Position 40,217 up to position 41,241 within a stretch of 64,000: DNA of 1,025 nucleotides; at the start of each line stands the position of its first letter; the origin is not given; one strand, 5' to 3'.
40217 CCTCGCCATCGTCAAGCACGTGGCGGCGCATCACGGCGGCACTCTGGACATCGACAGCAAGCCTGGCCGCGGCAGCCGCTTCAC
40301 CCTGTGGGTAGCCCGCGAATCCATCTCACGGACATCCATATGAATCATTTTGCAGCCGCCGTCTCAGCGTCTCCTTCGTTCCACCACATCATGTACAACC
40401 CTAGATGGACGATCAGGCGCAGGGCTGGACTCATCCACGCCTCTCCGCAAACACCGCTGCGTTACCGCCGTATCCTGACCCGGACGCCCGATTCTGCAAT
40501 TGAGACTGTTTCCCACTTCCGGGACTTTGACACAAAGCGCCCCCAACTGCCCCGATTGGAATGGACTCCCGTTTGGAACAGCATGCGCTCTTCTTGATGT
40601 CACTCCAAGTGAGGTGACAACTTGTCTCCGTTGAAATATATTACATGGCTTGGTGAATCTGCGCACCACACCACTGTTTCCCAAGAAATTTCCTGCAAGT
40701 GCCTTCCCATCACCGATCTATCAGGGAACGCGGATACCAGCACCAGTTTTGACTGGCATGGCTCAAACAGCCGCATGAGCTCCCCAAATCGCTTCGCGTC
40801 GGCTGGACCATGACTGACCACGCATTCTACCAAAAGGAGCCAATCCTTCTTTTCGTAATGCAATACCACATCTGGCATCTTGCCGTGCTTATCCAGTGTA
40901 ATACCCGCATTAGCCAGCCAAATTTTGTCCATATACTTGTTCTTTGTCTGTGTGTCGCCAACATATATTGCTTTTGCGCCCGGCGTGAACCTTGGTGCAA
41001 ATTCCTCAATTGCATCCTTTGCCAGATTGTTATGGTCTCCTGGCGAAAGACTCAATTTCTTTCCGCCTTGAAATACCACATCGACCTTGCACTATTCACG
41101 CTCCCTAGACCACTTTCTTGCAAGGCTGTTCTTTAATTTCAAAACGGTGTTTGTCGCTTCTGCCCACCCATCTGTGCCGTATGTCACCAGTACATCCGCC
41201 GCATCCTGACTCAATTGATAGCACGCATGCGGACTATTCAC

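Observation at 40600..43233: PstI/BsuBI-type methyltransferase fused in frame to its endonuclease, with one TAG separating the nuclease catalytic domain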

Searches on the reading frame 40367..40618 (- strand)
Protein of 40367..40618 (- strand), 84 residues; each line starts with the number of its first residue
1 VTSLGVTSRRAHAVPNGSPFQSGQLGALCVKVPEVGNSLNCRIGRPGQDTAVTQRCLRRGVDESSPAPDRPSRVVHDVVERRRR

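Call 50: search_protein_families(library=pfam, proteins=[window:40367-40618:-], max_evalue=1)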
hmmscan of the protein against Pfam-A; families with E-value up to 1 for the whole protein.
seq(84 aa): 0 families

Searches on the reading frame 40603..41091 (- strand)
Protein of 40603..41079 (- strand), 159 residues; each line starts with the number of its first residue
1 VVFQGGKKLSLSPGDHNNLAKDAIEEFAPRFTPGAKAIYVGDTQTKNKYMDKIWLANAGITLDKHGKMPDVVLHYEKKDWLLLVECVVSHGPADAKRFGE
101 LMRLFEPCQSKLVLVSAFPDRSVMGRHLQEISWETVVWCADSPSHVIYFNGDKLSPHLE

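Call 3: search_protein_families(library=pfam, proteins=[window:40603-41079:-, window:40603-41091:-], max_evalue=0.01)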
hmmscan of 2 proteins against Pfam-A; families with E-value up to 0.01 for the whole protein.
window:40603-41079:- (159 aa): 1 family
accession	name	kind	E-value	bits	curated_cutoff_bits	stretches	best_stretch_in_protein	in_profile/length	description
PF06616.17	BsuBI_PstI_RE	-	6.9e-53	178.6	27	1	4-151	6-153/154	BsuBI/PstI restriction endonuclease domain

window:40603-41091:- (163 aa): 1 family
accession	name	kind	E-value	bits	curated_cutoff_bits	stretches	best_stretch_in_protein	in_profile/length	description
PF06616.17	BsuBI_PstI_RE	-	2.1e-53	180.3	27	1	4-155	2-153/154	BsuBI/PstI restriction endonuclease domain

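Call 4: search_protein_families(library=ncbifam, proteins=[window:40603-41079:-], max_evalue=0.01)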
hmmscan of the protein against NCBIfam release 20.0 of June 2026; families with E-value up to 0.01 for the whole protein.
window:40603-41079:- (159 aa): 0 families

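Call 21: list_cluster_members(proteins=[P0001, window:40603-41079:-, window:40603-40932:-])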
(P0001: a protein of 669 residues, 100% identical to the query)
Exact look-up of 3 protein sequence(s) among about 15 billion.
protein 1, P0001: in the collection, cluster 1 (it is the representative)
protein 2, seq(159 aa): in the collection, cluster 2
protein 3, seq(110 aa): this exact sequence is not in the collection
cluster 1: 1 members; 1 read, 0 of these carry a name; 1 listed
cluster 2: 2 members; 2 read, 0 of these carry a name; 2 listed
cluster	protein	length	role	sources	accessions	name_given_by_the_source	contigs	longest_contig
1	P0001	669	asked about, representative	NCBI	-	-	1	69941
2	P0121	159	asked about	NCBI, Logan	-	-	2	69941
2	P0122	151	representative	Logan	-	-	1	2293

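Call 24: find_encoding_contigs(protein=P0121, flank=10000, max_places=6)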
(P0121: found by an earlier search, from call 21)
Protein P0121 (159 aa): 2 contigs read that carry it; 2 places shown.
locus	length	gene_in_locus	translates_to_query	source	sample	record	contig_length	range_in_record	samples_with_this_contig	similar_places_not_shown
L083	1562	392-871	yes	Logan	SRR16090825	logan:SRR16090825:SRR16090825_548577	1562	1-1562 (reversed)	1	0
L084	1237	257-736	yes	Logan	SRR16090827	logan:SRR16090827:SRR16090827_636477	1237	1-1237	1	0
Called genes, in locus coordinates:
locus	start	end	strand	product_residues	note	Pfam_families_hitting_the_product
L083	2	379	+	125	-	?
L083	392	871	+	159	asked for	PF06616:BsuBI_PstI_RE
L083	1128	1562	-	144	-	?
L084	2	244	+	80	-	?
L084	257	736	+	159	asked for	PF06616:BsuBI_PstI_RE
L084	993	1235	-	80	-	?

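Call 25: find_encoding_contigs(protein=P0122, flank=10000, max_places=6)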
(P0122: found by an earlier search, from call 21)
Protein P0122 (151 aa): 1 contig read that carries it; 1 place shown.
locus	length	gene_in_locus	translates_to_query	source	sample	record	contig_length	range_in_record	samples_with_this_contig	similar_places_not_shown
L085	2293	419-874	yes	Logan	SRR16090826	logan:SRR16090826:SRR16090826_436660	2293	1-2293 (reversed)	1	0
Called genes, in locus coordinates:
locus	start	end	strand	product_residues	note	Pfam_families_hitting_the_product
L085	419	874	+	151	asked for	PF06616:BsuBI_PstI_RE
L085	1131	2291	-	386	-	?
